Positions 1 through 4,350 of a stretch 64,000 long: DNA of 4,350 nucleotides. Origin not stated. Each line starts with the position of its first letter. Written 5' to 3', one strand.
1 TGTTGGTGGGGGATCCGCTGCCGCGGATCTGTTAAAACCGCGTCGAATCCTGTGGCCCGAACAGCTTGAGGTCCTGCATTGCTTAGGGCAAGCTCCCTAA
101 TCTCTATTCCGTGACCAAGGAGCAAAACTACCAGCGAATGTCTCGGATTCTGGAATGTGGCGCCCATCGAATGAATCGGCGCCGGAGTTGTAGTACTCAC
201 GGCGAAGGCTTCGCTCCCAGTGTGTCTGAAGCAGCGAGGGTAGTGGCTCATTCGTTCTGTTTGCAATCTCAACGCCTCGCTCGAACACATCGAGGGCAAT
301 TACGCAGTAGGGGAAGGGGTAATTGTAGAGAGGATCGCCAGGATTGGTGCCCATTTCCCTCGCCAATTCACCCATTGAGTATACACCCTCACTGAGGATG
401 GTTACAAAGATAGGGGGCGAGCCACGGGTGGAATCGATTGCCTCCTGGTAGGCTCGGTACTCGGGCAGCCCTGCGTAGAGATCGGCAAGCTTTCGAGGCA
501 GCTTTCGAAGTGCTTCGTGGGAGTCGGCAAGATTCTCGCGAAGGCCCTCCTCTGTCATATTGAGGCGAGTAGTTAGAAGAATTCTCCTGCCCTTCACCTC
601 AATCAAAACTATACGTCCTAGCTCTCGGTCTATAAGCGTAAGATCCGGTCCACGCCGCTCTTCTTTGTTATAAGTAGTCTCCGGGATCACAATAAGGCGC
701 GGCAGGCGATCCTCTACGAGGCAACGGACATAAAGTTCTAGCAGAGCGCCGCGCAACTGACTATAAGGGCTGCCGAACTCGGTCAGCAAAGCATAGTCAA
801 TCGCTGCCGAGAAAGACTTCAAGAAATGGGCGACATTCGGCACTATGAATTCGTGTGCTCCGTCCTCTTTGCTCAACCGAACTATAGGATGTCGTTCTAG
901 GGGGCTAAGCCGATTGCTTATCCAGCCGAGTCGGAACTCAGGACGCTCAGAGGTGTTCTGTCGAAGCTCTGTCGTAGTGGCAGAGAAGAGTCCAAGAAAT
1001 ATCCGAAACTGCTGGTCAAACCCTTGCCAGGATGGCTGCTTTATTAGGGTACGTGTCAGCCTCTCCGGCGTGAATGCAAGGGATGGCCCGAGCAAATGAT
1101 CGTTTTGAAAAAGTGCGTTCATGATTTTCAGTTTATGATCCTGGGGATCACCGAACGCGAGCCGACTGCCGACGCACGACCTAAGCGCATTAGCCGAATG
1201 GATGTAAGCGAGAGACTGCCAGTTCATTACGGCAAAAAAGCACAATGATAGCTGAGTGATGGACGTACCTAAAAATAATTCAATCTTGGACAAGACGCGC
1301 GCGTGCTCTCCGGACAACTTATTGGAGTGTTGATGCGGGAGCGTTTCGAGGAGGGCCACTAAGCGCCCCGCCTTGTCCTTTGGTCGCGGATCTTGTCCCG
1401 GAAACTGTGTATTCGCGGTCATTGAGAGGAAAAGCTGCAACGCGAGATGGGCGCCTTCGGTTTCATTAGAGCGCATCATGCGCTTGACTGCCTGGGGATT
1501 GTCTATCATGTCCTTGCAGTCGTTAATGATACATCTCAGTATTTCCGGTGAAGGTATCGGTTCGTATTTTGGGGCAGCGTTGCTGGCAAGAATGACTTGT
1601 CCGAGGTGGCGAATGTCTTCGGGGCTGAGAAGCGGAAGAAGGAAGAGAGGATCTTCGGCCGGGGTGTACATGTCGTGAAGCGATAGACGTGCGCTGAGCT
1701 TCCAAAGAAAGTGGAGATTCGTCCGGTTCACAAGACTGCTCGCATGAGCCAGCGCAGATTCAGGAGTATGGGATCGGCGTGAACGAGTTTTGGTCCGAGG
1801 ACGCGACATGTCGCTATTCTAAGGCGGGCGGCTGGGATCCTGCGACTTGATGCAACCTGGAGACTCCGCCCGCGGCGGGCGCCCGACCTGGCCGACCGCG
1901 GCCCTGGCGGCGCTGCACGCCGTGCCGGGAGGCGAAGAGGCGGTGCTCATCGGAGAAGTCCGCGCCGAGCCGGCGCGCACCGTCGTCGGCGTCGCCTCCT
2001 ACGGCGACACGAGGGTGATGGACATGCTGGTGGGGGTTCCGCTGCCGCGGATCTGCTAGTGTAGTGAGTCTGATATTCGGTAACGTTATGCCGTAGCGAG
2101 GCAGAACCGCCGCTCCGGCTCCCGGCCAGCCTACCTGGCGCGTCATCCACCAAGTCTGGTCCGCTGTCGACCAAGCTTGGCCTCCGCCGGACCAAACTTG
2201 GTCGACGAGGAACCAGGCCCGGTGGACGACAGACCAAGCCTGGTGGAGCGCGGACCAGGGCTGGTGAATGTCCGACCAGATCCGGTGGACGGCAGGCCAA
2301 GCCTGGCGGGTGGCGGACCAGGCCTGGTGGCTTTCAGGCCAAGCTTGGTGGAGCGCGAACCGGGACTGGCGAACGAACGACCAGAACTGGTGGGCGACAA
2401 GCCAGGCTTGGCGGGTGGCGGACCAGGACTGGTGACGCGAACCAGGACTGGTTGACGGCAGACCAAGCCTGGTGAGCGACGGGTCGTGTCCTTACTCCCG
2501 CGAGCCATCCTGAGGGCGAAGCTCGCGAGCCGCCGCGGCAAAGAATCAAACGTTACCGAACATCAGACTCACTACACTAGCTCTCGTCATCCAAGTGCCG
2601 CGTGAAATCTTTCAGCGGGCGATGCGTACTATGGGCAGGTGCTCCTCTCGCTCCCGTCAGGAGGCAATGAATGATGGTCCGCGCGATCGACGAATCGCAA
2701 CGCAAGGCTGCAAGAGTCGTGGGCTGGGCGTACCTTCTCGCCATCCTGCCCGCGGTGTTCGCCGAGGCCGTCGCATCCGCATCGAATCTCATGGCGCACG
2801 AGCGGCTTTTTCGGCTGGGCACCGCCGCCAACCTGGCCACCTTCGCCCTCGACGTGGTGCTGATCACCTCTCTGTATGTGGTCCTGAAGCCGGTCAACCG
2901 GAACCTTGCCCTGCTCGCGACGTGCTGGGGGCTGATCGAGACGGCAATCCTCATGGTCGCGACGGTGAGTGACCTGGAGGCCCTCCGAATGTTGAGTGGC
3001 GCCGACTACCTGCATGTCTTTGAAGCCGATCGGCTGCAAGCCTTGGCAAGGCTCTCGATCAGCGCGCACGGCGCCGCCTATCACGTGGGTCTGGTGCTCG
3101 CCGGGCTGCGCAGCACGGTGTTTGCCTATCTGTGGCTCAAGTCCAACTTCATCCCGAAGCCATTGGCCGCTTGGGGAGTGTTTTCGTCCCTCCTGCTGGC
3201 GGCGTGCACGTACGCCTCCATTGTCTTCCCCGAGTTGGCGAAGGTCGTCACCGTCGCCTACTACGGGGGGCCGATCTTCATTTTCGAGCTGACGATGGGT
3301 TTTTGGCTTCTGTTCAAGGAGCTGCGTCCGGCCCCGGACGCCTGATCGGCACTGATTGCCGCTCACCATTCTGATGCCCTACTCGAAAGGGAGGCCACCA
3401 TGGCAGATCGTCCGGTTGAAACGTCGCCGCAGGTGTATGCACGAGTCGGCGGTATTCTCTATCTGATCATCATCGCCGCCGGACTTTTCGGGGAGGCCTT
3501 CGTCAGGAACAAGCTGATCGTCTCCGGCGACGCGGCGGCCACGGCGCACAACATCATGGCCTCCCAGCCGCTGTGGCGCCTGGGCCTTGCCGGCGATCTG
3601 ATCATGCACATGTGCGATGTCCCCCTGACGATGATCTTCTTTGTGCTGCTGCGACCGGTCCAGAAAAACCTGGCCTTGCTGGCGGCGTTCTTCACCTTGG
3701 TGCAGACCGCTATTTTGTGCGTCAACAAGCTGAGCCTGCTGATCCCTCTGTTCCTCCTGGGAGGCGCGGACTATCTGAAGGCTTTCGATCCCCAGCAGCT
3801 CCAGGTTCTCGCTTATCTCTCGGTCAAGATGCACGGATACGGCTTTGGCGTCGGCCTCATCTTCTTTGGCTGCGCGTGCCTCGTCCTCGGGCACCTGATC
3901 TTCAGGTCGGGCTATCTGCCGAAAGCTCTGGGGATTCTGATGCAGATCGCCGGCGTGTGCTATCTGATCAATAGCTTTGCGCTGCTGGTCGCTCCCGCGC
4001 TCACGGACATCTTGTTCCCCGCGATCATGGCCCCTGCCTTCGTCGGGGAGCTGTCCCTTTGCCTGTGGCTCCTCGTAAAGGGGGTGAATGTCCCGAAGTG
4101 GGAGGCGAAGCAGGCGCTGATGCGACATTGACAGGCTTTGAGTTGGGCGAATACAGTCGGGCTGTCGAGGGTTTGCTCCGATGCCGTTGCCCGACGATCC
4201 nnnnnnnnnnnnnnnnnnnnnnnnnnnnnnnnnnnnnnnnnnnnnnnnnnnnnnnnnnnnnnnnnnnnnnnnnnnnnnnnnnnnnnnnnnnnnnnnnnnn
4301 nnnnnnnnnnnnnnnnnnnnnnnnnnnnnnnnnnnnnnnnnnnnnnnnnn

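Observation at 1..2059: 1.8-kb low-GC single-gene island (PD-(D/E)xK nuclease) bracketed by two copies of the hypE 3' end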

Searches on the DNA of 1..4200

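Call 76: search_rna_families(source=window, start=1, end=4200, threshold=evalue, max_evalue=1)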
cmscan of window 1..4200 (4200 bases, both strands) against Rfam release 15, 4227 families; matches with E-value up to 1: 2.
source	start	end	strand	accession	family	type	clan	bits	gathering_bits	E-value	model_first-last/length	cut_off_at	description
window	1894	1956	-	RF02136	HTT-AS1_3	Gene; lncRNA;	-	27.8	70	0.019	1-60/60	no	HTT antisense RNA 1 conserved region 3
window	3471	3525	-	RF01119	sR32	Gene; snRNA; snoRNA; CD-box;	-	16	40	0.51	1-57/57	no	Small nucleolar RNA sR32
